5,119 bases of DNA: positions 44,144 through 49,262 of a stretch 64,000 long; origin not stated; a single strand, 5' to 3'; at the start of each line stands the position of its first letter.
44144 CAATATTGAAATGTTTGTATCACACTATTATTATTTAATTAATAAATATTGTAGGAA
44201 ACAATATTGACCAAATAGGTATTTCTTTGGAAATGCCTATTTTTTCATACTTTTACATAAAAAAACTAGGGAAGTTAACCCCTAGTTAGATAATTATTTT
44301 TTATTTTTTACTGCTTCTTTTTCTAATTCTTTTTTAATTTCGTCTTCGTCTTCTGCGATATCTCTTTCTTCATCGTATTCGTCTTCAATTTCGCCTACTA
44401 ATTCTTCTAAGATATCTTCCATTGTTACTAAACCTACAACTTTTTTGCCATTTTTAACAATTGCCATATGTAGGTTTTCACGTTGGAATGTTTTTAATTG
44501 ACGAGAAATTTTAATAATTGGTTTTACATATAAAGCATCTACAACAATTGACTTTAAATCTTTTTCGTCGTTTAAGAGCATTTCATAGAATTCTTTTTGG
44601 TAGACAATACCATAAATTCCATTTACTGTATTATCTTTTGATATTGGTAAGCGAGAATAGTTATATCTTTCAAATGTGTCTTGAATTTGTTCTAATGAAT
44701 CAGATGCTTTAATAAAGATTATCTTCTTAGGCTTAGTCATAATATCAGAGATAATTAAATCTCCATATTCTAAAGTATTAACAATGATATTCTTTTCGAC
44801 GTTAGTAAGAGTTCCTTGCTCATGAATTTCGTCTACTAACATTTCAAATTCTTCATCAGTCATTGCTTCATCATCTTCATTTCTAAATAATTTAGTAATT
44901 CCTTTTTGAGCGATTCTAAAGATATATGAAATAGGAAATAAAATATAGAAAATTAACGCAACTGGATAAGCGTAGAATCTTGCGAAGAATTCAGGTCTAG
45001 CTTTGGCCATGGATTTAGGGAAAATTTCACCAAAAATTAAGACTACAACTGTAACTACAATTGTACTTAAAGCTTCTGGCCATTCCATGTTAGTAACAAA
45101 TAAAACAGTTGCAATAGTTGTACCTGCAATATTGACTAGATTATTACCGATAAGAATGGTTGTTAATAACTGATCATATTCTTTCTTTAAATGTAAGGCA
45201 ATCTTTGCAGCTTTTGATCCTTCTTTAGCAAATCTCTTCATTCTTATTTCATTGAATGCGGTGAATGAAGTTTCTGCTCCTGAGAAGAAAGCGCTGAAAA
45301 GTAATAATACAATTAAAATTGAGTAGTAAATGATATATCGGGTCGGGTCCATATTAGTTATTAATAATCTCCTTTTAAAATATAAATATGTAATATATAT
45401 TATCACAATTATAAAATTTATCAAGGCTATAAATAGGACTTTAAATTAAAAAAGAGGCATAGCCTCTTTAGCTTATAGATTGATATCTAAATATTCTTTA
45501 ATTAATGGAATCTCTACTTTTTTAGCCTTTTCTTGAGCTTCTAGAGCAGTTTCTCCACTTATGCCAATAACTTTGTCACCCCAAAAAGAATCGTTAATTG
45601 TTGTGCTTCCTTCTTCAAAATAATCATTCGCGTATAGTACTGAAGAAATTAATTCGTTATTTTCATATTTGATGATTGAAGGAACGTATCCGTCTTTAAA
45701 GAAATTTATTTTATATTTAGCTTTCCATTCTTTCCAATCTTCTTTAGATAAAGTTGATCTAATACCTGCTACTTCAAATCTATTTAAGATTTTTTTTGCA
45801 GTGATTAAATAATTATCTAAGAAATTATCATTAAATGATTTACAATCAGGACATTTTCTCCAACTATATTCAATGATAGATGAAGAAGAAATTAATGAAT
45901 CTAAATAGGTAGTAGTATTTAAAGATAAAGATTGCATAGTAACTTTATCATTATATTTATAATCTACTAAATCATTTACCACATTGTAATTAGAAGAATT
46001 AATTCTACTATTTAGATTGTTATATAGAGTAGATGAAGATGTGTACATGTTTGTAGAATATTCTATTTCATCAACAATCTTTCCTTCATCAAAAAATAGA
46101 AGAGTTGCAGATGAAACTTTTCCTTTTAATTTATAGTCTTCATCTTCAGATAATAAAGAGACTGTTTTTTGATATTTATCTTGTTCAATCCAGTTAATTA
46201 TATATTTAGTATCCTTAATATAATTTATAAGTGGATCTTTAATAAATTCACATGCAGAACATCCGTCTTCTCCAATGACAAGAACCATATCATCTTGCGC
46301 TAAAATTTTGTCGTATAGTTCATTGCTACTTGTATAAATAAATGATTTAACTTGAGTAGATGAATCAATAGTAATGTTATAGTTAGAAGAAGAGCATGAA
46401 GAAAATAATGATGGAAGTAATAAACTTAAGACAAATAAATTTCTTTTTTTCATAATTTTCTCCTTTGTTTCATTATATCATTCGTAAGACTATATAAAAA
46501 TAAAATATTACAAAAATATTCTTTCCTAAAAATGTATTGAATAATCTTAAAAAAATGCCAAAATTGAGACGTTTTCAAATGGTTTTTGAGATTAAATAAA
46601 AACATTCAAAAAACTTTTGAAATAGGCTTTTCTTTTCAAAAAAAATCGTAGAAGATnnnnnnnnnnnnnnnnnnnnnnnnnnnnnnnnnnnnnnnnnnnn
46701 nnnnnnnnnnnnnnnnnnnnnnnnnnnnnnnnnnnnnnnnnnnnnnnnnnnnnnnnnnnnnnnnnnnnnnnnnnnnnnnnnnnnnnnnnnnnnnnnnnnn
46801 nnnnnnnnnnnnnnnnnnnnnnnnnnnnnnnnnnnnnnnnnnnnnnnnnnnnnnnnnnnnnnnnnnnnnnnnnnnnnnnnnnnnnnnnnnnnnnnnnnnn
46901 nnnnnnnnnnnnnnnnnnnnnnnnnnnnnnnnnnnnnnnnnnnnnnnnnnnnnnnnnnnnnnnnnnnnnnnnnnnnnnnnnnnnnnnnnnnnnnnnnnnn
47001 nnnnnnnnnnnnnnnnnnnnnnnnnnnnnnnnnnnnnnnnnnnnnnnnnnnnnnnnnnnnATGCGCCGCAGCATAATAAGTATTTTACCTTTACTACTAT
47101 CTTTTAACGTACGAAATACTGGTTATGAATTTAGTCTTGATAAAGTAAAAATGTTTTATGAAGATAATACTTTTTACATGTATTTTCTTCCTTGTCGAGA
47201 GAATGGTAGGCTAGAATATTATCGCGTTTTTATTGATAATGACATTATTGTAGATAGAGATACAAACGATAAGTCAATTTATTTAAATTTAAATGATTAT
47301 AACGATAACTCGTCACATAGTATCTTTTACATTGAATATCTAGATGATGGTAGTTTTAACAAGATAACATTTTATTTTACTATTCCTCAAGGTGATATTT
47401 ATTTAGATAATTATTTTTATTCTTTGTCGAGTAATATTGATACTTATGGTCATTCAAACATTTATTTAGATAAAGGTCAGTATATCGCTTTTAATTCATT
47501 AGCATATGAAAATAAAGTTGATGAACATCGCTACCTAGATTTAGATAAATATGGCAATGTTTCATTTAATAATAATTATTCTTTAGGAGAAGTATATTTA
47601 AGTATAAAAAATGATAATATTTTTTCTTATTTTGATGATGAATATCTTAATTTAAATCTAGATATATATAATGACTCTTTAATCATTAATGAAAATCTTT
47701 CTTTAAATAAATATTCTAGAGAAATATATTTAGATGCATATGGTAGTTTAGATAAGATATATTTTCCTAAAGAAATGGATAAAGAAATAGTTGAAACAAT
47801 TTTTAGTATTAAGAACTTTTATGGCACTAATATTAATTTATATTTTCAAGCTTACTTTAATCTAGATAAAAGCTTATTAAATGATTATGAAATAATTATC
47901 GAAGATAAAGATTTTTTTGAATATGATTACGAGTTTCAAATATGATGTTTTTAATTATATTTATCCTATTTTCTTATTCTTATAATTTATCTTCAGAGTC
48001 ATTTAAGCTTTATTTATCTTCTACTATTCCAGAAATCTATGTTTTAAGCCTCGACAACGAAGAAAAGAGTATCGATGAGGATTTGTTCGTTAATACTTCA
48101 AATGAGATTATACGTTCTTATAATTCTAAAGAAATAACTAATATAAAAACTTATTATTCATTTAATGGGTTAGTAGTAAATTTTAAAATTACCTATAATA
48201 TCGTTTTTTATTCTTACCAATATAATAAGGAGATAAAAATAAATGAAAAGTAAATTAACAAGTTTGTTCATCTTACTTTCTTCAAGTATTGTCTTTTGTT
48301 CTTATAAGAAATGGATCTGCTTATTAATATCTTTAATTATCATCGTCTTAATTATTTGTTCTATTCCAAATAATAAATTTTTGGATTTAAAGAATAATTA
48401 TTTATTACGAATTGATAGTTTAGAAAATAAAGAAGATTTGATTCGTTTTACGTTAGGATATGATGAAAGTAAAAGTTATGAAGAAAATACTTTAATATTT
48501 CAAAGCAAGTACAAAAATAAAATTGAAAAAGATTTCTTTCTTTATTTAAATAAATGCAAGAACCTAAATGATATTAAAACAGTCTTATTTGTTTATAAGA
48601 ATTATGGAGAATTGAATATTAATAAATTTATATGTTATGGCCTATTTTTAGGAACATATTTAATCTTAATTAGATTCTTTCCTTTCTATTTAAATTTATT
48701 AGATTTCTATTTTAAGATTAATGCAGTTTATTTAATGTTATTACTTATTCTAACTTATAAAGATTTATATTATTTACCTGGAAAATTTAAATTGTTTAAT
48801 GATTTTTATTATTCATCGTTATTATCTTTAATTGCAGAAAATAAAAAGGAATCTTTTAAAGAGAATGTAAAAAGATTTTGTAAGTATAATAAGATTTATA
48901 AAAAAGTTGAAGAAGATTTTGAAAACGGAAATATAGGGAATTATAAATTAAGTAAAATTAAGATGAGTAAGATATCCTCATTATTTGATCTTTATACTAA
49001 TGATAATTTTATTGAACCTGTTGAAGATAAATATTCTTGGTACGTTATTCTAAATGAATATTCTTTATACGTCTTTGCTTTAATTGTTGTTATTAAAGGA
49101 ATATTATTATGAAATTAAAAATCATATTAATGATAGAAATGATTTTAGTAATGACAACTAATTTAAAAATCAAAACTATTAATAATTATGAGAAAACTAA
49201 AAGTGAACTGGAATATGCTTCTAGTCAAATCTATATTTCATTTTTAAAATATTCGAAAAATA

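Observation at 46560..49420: Extra-AT-rich five-gene island: an ArpU/sigma-like regulator plus four overlapping ORFs for secreted and membrane proteins of unknown function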

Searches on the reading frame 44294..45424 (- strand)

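Call 3: search_protein_families(library=pfam, proteins=[window:44294-45424:-], max_evalue=1)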
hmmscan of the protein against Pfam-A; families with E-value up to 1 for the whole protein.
window:44294-45424:- (376 aa): 3 families
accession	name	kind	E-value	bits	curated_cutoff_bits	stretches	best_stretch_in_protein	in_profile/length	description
PF01595.25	CNNM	-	1.8e-48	165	28.4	1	36-208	2-179/181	Cyclin M transmembrane N-terminal domain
PF00571.33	CBS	-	2.1e-14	54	24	2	225-281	1-53/57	CBS domain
PF04932.20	Wzy_C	-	0.7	10.1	31.7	0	1-75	19-85/149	O-Antigen ligase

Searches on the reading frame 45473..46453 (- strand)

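Call 3: search_protein_families(library=pfam, proteins=[window:45473-46453:-], max_evalue=1)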
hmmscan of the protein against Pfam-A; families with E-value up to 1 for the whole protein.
window:45473-46453:- (326 aa): 3 families
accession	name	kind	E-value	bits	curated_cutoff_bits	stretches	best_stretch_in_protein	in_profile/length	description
PF13098.12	Thioredoxin_2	-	0.01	16.6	27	0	199-266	15-85/104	Thioredoxin-like domain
PF13899.12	Thioredoxin_7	-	0.11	13.1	27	0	198-233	26-60/83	Thioredoxin-like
PF17848.7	Zn_ribbon_ACC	-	0.2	12.3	24.5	0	198-207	1-10/26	Acetyl-CoA carboxylase zinc finger domain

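Call 4: search_protein_families(library=ncbifam, proteins=[window:45473-46453:-], max_evalue=1)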
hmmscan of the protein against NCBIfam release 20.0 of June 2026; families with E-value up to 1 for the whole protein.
window:45473-46453:- (326 aa): 2 families
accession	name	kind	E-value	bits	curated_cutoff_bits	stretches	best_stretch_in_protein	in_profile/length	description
TIGR01295.2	PedC_BrcD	equivalog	1.7e-05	24.7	120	2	36-110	38-111/152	PedC/BrcD family bacteriocin maturation disulfide isomerase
NF005566.0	PRK07236.1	subfamily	0.26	10.2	333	1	112-169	71-128/386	hypothetical protein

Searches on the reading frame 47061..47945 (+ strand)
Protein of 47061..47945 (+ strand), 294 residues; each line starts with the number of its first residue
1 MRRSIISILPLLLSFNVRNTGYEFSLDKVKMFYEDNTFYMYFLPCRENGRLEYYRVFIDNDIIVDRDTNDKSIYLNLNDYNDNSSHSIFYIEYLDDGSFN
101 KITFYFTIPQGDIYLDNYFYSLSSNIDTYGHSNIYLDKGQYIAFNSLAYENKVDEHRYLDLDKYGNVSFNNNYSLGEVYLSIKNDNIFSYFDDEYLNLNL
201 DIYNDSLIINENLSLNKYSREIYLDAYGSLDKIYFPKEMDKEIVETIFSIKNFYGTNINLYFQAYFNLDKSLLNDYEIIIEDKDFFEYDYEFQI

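Call 3: search_protein_families(library=pfam, proteins=[window:47061-47945:+], max_evalue=1)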
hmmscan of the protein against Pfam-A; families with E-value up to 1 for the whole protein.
window:47061-47945:+ (294 aa): 0 families

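Call 4: search_protein_families(library=ncbifam, proteins=[window:47061-47945:+], max_evalue=1)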
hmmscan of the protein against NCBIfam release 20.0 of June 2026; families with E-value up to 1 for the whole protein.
window:47061-47945:+ (294 aa): 0 families

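Call 26: search_protein_families(library=phrogs, proteins=[window:47061-47945:+], max_evalue=0.1)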
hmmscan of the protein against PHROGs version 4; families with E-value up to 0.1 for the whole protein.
window:47061-47945:+ (294 aa): 0 families

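Call 98: search_protein_families(library=padloc, proteins=[window:47061-47945:+], max_evalue=0.1)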
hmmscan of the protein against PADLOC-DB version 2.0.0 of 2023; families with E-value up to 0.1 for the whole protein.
window:47061-47945:+ (294 aa): 0 families

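Call 104: search_solved_structures(query=A2, max_evalue=10)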
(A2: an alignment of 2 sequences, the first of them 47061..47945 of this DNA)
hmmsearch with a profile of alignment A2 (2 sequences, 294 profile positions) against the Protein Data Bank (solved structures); distinct sequences matched with E-value up to 10: 0.

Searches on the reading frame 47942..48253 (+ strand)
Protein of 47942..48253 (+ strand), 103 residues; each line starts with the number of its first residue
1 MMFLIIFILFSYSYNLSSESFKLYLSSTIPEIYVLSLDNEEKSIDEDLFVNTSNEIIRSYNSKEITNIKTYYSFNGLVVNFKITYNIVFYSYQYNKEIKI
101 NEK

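Call 3: search_protein_families(library=pfam, proteins=[window:47942-48253:+], max_evalue=1)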
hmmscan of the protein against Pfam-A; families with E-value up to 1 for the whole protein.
window:47942-48253:+ (103 aa): 1 family
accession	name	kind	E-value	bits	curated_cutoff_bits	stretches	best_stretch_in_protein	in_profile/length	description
PF09772.14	Tmem26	-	0.018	14.9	22.2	1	10-77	56-117/285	Transmembrane protein 26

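Call 4: search_protein_families(library=ncbifam, proteins=[window:47942-48253:+], max_evalue=1)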
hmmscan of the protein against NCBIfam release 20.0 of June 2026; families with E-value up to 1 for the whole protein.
window:47942-48253:+ (103 aa): 0 families

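Call 26: search_protein_families(library=phrogs, proteins=[window:47942-48253:+], max_evalue=0.1)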
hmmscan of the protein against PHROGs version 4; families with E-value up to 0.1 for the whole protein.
window:47942-48253:+ (103 aa): 2 families
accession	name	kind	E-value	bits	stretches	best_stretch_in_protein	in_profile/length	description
phrog_26644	-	unknown function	0.023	16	1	16-51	6-38/69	-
phrog_3832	-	unknown function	0.044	14.2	1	19-88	81-151/216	-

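Call 98: search_protein_families(library=padloc, proteins=[window:47942-48253:+], max_evalue=0.1)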
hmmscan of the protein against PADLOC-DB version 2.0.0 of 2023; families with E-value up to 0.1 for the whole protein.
window:47942-48253:+ (103 aa): 0 families

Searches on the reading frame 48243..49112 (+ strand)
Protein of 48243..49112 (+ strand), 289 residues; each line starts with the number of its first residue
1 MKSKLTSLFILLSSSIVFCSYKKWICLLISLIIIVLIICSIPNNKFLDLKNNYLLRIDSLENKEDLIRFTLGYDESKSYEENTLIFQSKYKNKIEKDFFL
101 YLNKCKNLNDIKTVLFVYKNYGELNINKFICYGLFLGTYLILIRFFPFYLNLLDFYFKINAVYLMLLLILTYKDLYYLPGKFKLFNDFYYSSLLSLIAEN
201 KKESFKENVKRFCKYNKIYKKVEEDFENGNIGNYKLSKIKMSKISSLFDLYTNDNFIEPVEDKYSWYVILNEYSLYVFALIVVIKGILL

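Call 3: search_protein_families(library=pfam, proteins=[window:48243-49112:+], max_evalue=1)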
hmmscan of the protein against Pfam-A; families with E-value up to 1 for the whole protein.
window:48243-49112:+ (289 aa): 0 families

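Call 4: search_protein_families(library=ncbifam, proteins=[window:48243-49112:+], max_evalue=1)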
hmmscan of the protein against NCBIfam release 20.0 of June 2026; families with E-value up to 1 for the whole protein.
window:48243-49112:+ (289 aa): 1 family
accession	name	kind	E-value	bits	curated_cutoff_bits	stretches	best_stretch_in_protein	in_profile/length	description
NF045964.1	RNAP_delt_plasma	equivalog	0.1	12.7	72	1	205-258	11-67/77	DNA-directed RNA polymerase subunit delta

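Call 15: find_homologous_proteins(query=A1, max_evalue=0.01)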
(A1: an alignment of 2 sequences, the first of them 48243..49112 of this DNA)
Query A1 (2 sequences) (289 aa, profile of the alignment): 3 proteins with E <= 0.01 among 8000 candidates.
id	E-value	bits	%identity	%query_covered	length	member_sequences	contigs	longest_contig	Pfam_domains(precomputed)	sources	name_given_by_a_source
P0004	1.0e-155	536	100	100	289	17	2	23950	-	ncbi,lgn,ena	-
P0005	2.0e-150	518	43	100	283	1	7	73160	-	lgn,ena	-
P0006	1.2e-123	430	95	84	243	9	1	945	-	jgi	jgi:hypothetical protein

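Call 26: search_protein_families(library=phrogs, proteins=[window:48243-49112:+], max_evalue=0.1)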
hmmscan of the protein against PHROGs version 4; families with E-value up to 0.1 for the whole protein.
window:48243-49112:+ (289 aa): 0 families

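Call 65: predict_structure(alignment_id=A7)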
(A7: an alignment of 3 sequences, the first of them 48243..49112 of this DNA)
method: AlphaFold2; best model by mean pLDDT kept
length: 289 residues; sequences in the alignment: 3
mean_pLDDT: 47.3   pTM: 0.36
mean pLDDT of the five models: 47.3, 45.6, 42.2, 40.6, 40.4
residues with pLDDT >= 90: 0; 70-90: 12; 50-70: 82; < 50: 195
segments of 3 or more residues with pLDDT < 50: 1-59, 92-94, 119-139, 141-158, 160-202, 211-216, 253-289
pLDDT, mean of each block of 10 residues (from residue 1): 40 43 43 43 35 44 61 72 70 54 61 53 36 46 48 48 44 34 31 39 50 49 59 59 53 40 32 42 43
secondary structure, 60 per line:
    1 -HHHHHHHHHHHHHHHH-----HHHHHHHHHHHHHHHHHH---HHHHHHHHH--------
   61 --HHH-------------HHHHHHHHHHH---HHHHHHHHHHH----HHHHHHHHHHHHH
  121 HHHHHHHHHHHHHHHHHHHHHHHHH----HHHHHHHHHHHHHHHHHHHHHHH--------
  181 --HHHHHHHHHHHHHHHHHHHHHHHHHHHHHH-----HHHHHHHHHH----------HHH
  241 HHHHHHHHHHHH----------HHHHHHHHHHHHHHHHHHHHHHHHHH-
elements in order: H2-17 H23-40 H44-52 H79-89 H93-103 H108-145 H150-172 H183-212 H218-227 H238-252 H263-288

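Call 98: search_protein_families(library=padloc, proteins=[window:48243-49112:+], max_evalue=0.1)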
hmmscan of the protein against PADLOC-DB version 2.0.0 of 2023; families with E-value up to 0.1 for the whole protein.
window:48243-49112:+ (289 aa): 0 families
